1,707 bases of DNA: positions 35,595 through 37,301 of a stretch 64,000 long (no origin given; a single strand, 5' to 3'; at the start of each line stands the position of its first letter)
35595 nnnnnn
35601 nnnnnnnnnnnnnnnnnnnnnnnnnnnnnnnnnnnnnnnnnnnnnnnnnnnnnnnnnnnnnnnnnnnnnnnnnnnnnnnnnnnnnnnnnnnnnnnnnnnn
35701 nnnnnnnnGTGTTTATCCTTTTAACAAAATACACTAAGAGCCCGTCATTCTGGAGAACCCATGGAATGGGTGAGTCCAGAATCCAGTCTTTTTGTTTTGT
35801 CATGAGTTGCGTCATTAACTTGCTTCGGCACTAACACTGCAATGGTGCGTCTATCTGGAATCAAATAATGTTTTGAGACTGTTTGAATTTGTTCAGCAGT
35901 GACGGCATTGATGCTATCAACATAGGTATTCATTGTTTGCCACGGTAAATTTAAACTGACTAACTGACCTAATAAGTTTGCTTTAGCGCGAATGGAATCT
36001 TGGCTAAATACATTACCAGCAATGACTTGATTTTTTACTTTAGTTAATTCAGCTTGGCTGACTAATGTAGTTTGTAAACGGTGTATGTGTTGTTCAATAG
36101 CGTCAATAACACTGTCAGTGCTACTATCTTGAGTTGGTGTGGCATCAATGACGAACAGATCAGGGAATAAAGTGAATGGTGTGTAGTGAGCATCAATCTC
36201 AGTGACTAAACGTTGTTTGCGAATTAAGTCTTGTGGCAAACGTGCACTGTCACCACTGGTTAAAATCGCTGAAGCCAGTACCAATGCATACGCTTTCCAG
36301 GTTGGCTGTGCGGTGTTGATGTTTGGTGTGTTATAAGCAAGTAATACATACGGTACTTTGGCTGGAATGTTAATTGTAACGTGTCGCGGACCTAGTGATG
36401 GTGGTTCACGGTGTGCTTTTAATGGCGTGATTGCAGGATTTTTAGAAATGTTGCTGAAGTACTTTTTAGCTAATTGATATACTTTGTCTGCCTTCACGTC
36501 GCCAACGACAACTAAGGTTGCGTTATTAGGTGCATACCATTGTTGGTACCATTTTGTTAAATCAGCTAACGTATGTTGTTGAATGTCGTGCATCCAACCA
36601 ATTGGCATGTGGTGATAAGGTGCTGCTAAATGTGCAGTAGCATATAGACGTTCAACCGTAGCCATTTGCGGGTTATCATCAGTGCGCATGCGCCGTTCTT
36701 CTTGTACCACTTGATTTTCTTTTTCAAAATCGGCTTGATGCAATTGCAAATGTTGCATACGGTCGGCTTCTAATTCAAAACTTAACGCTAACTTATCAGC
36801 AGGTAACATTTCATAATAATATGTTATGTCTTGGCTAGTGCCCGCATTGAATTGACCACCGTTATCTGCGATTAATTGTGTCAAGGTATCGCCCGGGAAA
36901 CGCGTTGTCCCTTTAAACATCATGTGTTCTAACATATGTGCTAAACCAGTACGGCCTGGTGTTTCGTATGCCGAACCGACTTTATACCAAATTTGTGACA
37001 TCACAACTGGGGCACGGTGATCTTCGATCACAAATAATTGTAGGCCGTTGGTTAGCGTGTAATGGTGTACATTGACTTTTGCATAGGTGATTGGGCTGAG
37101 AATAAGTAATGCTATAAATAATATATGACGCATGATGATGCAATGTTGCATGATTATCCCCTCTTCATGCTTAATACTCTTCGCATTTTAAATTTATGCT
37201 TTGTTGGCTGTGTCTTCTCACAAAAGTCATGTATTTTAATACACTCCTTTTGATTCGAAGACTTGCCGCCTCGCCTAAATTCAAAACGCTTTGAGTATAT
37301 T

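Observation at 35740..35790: A MITE copy supplies the C-terminal 14 residues and stop codon of an M16 protease gene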

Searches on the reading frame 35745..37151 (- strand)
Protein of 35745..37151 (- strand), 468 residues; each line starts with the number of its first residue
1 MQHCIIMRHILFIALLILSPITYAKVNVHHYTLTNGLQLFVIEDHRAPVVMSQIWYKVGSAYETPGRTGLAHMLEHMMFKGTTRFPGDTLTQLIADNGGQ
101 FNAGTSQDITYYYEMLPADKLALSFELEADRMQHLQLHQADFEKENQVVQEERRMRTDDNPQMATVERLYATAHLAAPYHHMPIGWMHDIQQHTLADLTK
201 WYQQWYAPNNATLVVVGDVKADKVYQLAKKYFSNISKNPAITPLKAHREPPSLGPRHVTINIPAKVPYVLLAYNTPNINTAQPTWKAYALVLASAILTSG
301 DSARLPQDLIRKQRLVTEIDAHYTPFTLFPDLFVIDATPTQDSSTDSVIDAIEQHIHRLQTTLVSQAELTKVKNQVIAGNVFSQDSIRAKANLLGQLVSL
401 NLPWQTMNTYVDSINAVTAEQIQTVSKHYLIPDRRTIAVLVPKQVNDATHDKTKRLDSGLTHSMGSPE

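Call 9: find_homologous_proteins(query=window:35745-37151:-, max_evalue=1e-20)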
Query window:35745-37151:- (468 aa): 7999 proteins with E <= 1e-20 among 8000 candidates; the best 120 are listed.
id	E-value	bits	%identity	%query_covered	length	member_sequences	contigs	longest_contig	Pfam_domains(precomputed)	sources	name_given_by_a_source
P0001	0.0e+0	1061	100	100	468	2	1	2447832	PF00675.26,PF05193.27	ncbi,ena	-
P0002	2.2e-173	595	59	93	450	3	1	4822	PF00675.26,PF05193.27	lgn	-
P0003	5.4e-169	581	59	95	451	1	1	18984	PF00675.26,PF05193.27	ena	-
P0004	2.3e-147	510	52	95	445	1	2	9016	PF00675.26,PF05193.27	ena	-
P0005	4.0e-147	509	53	90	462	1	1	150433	PF00675.26,PF05193.27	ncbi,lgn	-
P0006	6.8e-145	501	52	95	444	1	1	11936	PF00675.26,PF05193.27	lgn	-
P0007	5.9e-143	495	52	95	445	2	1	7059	PF00675.26,PF05193.27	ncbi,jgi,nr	ncbi:MAG: peptidase family [Gammaproteobacteria bacterium]|jgi:zinc protease|nr:peptidase family [Ga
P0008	8.3e-143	495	53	95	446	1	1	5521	PF00675.26,PF05193.27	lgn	-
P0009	1.4e-142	494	51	94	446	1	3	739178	PF00675.26,PF05193.27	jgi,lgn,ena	-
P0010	4.2e-140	486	50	96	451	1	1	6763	PF00675.26,PF05193.27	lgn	-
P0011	4.5e-140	486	52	92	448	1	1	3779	PF00675.26,PF05193.27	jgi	-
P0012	1.2e-139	484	49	95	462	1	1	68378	PF00675.26,PF05193.27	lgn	-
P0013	6.5e-139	482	49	95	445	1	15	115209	PF00675.26,PF05193.27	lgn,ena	-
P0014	1.2e-138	481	52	89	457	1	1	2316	PF00675.26,PF05193.27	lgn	-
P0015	1.8e-137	477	49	94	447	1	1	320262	PF00675.26,PF05193.27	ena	-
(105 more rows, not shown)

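Call 10: search_protein_families(library=pfam, proteins=[window:35745-37151:-])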
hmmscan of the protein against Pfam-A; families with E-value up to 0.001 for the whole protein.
window:35745-37151:- (468 aa): 2 families
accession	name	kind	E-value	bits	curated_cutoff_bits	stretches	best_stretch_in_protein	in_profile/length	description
PF05193.26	Peptidase_M16_C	-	4.4e-32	111.8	23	1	194-375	3-180/181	Peptidase M16 inactive domain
PF00675.25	Peptidase_M16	-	1e-25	90.8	22.3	1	42-173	5-135/149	Insulinase (Peptidase family M16)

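Call 12: find_encoding_contigs(protein=P0001, flank=2000, max_places=3)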
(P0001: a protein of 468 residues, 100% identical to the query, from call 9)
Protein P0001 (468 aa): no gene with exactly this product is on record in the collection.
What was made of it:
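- Tried and rejected: The exact protein is not in the contig index (call 12).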

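Call 13: find_encoding_contigs(protein=P0002, flank=5000, max_places=3)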
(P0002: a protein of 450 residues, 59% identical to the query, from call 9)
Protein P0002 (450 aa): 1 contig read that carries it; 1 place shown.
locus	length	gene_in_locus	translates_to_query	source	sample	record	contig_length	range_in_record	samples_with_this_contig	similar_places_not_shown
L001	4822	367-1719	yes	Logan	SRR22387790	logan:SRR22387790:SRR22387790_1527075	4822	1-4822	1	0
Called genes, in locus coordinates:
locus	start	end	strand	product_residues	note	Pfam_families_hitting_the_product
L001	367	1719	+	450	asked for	PF00675:Peptidase_M16, PF05193:Peptidase_M16_C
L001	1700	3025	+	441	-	PF00675:Peptidase_M16, PF05193:Peptidase_M16_C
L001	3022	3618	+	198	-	PF03602:Cons_hypoth95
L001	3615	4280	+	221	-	PF06026:Rib_5-P_isom_A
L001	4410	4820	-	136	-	?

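Call 14: find_encoding_contigs(protein=P0003, flank=10000, max_places=3)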
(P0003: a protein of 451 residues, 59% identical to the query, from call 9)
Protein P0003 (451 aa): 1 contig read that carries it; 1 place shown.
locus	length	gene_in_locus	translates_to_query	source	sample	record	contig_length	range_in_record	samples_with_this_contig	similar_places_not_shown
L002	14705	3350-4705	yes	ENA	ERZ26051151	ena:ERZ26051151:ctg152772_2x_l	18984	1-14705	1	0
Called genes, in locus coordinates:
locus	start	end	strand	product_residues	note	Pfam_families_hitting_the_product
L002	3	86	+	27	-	?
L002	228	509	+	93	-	PF13744:HTH_37, PF13560:HTH_31, PF12844:HTH_19 (weak), PF01381:HTH_3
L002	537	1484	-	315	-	PF18075:FtsX_ECD, PF02687:FtsX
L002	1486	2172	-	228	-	PF00005:ABC_tran, PF13304:AAA_21 (weak)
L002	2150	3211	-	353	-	PF02881:SRP54_N, PF06414:Zeta_toxin (weak), PF00448:SRP54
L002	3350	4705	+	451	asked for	PF00675:Peptidase_M16, PF05193:Peptidase_M16_C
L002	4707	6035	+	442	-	PF00675:Peptidase_M16, PF05193:Peptidase_M16_C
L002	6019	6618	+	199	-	PF03602:Cons_hypoth95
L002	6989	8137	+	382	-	PF01637:ATPase_2, PF13173:AAA_14 (faint), PF13401:AAA_22 (faint)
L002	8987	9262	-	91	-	-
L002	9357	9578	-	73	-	-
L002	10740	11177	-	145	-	PF03886:ABC_trans_aux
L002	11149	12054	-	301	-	PF02470:MlaD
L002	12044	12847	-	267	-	PF00005:ABC_tran, PF13304:AAA_21 (weak)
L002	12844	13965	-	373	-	PF13466:STAS_2 (weak), PF02405:MlaE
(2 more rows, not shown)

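Call 15: list_cluster_members(proteins=[P0001, P0005, P0009])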
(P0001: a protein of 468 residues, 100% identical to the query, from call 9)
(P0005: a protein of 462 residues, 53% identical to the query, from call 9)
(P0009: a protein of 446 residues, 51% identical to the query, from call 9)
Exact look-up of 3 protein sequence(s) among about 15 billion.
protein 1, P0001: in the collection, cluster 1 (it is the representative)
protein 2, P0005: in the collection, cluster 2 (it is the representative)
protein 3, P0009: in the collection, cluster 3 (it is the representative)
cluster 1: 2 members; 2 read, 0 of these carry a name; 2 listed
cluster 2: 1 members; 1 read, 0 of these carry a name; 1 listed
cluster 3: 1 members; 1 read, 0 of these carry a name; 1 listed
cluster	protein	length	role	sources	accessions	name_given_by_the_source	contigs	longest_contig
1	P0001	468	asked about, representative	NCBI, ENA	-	-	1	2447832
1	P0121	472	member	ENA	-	-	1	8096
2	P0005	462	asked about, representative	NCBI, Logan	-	-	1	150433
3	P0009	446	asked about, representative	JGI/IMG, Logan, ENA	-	-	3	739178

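Call 18: find_encoding_contigs(protein=P0121, flank=10000, max_places=5)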
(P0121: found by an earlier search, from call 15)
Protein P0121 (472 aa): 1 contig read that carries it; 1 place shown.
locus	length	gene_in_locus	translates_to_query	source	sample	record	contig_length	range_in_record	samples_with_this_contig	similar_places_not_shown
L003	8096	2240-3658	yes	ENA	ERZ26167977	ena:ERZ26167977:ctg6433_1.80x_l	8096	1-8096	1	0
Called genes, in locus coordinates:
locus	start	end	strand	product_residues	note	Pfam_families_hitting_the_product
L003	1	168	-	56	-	?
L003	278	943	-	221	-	PF00005:ABC_tran, PF13304:AAA_21 (weak)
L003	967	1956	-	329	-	PF02881:SRP54_N, PF06414:Zeta_toxin (weak), PF00448:SRP54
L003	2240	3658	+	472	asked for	PF00675:Peptidase_M16, PF05193:Peptidase_M16_C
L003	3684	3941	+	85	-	-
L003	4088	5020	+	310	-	PF05193:Peptidase_M16_C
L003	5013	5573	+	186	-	PF03602:Cons_hypoth95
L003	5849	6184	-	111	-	PF01381:HTH_3 (faint)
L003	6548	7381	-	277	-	-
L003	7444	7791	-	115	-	-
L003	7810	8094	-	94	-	?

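Call 44: find_encoding_contigs(protein=P0005, flank=10000, max_places=2)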
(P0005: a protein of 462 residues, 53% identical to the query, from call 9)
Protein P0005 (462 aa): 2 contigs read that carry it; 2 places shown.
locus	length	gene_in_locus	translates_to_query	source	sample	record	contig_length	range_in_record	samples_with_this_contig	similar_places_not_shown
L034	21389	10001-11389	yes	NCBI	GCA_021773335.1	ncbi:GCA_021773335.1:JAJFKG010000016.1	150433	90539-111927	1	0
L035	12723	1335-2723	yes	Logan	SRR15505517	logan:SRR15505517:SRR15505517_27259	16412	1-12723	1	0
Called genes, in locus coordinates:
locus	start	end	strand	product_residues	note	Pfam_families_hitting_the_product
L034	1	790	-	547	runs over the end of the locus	PF02776:TPP_enzyme_N, PF00205:TPP_enzyme_M, PF02775:TPP_enzyme_C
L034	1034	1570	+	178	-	PF00578:AhpC-TSA, PF08534:Redoxin, PF00085:Thioredoxin (faint)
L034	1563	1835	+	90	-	PF00708:Acylphosphatase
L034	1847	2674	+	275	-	PF14819:QueF_N, PF14489:QueF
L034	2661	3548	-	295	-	PF00140:Sigma70_r1_2, PF04542:Sigma70_r2, PF04545:Sigma70_r4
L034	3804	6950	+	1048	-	PF01565:FAD_binding_4, PF02913:FAD-oxidase_C, PF13183:Fer4_8 (weak)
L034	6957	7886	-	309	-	PF18075:FtsX_ECD, PF02687:FtsX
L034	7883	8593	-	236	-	PF00005:ABC_tran, PF13304:AAA_21 (faint)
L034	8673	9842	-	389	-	PF02881:SRP54_N, PF06414:Zeta_toxin (weak), PF00448:SRP54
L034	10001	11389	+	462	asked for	PF00675:Peptidase_M16, PF05193:Peptidase_M16_C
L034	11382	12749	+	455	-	PF00675:Peptidase_M16, PF05193:Peptidase_M16_C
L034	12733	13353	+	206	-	PF03602:Cons_hypoth95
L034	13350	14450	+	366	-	-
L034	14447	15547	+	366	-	PF04632:FUSC, PF11744:ALMT, PF06081:ArAE_1 (weak), PF13515:FUSC_2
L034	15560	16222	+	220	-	PF06026:Rib_5-P_isom_A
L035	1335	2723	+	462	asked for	PF00675:Peptidase_M16, PF05193:Peptidase_M16_C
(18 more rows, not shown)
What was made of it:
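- The junction is tight in three relatives but is 36 nt here (calls 13, 14, 44).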

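Call 51: search_solved_structures(query=window:35745-37151:-, max_evalue=1e-10, show_alignments=1)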
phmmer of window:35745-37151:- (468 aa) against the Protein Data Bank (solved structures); distinct sequences matched with E-value up to 1e-10: 61 (the best 60 are shown).
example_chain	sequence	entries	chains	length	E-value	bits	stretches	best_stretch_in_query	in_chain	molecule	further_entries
4nnz_A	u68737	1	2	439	1.2e-107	363.8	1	28-447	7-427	Probable zinc protease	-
3amj_C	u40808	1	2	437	3.4e-94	319.5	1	30-444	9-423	zinc peptidase active subunit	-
3ami_A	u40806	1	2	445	3.4e-94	319.4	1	30-444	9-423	zinc peptidase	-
5euf_A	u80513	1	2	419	9.5e-54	186.2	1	31-398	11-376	Protease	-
8bep_B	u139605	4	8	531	1.1e-28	103.5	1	31-442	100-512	Probable mitochondrial-processing peptidase subunit beta, mitochondrial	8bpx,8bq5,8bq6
3hdi_A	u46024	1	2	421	7.1e-28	100.9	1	30-430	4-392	Processing protease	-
8ab6_A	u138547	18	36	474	1e-25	93.8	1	32-400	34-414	YALI0A14806p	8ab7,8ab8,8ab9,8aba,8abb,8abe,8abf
6ofs_A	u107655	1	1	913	7.8e-25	90.9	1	33-262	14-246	Probable zinc protease PqqL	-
7jrg_A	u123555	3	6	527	8.8e-25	90.7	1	31-440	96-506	Mitochondrial-processing peptidase subunit beta, mitochondrial isoform X1 | MPP-beta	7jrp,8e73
6haw_A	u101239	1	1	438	7.6e-24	87.6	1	33-245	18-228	Cytochrome b-c1 complex subunit 1, mitochondrial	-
8zno_B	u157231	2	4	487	1.1e-23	87.1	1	31-439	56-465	Mitochondrial-processing peptidase subunit beta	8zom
8zo8_QB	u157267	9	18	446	2.1e-23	86.2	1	33-238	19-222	Cytochrome b-c1 complex subunit 1, mitochondrial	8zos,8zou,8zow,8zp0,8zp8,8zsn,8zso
5gup_u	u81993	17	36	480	2.3e-23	86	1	32-238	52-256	Cytochrome b-c1 complex subunit 1, mitochondrial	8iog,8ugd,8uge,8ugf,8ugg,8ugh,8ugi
6oft_A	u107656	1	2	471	8.5e-23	84.2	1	33-262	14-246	Probable zinc protease PqqL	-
5j4z_AA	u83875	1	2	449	9.7e-23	84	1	33-237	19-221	COMPLEX III SUBUNIT 1 / CORE 1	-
3amj_B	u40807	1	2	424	2e-15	59.9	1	26-430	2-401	zinc peptidase inactive subunit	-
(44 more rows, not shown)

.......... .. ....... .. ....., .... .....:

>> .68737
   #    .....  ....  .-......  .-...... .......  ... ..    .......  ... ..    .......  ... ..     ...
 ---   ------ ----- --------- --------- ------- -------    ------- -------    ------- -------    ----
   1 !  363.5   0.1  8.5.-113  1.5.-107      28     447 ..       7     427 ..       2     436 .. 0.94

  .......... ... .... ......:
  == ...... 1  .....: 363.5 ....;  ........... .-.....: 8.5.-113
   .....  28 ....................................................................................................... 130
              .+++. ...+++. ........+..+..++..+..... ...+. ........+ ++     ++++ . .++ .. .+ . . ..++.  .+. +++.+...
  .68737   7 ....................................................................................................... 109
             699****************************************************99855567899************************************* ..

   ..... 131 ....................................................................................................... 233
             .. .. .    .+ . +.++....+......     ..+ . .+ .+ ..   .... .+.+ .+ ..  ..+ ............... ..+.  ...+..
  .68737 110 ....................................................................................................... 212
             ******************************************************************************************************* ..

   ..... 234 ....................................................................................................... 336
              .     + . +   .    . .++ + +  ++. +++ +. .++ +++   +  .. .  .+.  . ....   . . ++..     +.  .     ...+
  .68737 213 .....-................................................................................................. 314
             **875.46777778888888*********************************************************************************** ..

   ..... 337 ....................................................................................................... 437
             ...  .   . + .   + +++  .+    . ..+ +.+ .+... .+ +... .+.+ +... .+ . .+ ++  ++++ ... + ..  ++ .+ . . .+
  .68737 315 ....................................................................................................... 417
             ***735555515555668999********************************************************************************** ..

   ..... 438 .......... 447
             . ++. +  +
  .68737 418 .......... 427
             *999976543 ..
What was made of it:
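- On M16B heterodimeric zinc peptidase: Best PDB matches are 4nnz and the active subunit of 3amj (call 51).
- PDB homology ends at residue 444-447 (call 51).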
